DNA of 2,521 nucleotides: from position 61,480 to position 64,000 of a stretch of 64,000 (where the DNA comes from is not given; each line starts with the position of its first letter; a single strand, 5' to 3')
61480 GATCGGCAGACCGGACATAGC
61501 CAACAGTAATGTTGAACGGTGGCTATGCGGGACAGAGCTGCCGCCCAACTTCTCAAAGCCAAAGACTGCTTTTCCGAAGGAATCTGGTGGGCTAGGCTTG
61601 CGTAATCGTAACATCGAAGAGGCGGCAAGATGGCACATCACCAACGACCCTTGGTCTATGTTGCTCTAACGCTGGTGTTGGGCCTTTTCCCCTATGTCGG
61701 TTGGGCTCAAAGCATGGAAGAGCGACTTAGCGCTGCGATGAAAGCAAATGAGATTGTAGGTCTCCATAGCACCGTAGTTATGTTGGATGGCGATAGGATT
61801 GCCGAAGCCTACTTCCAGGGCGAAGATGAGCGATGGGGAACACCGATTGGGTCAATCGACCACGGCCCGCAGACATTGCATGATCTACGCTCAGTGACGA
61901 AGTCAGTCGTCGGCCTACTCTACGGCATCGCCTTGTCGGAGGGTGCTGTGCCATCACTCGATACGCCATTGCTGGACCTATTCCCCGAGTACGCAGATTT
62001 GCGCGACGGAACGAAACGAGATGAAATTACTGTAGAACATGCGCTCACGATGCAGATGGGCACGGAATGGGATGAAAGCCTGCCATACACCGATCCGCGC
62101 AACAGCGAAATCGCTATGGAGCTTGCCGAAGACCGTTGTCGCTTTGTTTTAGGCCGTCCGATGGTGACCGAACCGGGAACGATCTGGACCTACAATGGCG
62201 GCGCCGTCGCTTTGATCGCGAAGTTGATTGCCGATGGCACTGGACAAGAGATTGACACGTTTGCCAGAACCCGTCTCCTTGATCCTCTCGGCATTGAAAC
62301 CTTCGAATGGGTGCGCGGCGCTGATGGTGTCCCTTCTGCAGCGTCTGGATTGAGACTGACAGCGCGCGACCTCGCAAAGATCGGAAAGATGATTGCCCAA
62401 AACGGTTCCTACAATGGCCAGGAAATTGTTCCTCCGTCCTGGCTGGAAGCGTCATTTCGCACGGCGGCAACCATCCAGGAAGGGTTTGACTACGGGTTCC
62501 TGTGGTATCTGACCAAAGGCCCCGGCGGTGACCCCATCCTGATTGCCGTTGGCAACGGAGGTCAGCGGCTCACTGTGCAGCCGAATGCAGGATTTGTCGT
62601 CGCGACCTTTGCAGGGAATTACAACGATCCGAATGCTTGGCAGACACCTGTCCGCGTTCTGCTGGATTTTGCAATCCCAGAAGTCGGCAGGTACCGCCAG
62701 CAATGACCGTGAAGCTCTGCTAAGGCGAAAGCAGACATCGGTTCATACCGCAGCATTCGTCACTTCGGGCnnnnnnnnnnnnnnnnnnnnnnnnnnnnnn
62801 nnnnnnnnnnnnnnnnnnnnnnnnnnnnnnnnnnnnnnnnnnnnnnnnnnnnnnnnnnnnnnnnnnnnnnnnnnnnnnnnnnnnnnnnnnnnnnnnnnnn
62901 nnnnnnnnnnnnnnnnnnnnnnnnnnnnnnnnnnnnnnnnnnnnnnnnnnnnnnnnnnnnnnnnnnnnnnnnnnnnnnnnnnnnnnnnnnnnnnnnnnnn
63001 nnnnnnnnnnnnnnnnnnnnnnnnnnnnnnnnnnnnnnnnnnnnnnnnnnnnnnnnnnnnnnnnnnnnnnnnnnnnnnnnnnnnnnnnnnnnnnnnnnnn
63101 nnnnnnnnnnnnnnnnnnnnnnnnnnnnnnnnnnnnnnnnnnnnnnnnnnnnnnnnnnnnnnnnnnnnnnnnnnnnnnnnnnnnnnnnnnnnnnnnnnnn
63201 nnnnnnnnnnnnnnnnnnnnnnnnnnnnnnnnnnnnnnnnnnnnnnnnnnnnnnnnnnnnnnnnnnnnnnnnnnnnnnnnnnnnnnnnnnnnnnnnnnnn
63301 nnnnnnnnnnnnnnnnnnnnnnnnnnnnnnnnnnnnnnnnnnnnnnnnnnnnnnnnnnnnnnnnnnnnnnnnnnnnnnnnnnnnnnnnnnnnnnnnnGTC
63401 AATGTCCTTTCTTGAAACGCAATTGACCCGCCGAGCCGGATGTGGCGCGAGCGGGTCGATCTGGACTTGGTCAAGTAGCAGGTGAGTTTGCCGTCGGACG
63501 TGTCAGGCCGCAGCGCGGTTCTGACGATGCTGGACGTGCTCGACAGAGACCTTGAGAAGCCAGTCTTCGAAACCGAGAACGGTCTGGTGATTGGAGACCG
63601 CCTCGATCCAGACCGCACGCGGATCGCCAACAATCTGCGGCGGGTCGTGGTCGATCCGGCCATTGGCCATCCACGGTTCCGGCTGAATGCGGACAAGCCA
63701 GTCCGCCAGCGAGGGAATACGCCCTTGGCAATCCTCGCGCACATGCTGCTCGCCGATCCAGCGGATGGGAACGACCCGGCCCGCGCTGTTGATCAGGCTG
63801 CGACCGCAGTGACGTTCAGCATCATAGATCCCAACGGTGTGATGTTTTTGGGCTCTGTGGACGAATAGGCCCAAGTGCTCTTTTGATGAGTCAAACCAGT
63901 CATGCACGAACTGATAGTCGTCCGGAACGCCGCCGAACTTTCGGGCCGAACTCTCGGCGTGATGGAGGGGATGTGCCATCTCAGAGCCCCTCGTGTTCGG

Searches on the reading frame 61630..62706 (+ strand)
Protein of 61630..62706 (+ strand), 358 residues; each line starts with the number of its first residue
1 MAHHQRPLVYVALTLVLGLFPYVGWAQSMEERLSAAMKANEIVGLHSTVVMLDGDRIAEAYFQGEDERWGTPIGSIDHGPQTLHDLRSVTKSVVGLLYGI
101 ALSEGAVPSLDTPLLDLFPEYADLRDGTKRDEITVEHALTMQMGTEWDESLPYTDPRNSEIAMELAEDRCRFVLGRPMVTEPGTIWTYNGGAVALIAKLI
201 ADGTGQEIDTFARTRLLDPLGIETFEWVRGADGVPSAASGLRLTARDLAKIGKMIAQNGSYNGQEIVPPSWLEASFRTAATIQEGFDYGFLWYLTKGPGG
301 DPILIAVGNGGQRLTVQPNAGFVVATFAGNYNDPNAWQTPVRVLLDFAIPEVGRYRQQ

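Call 55: search_protein_families(library=pfam, max_evalue=0.01, proteins=[window:61630-62706:+])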
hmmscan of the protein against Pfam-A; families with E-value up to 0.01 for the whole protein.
window:61630-62706:+ (358 aa): 1 family
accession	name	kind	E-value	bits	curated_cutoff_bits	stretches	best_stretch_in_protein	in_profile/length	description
PF00144.29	Beta-lactamase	-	5.8e-27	95.2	27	1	37-327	9-307/329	Beta-lactamase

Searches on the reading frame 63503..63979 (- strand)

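Call 55: search_protein_families(library=pfam, max_evalue=0.01, proteins=[window:63503-63979:-])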
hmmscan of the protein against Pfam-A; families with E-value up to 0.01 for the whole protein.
window:63503-63979:- (158 aa): 1 family
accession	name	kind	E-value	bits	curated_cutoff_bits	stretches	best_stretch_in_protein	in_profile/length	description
PF21866.1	DUF6915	-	3.9e-42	143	27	1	2-104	1-102/102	Domain of unknown function (DUF6915)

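Call 64: search_protein_families(library=ncbifam, max_evalue=0.001, proteins=[window:63503-63979:-])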
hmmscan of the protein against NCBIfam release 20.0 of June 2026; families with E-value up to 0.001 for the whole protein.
window:63503-63979:- (158 aa): 0 families
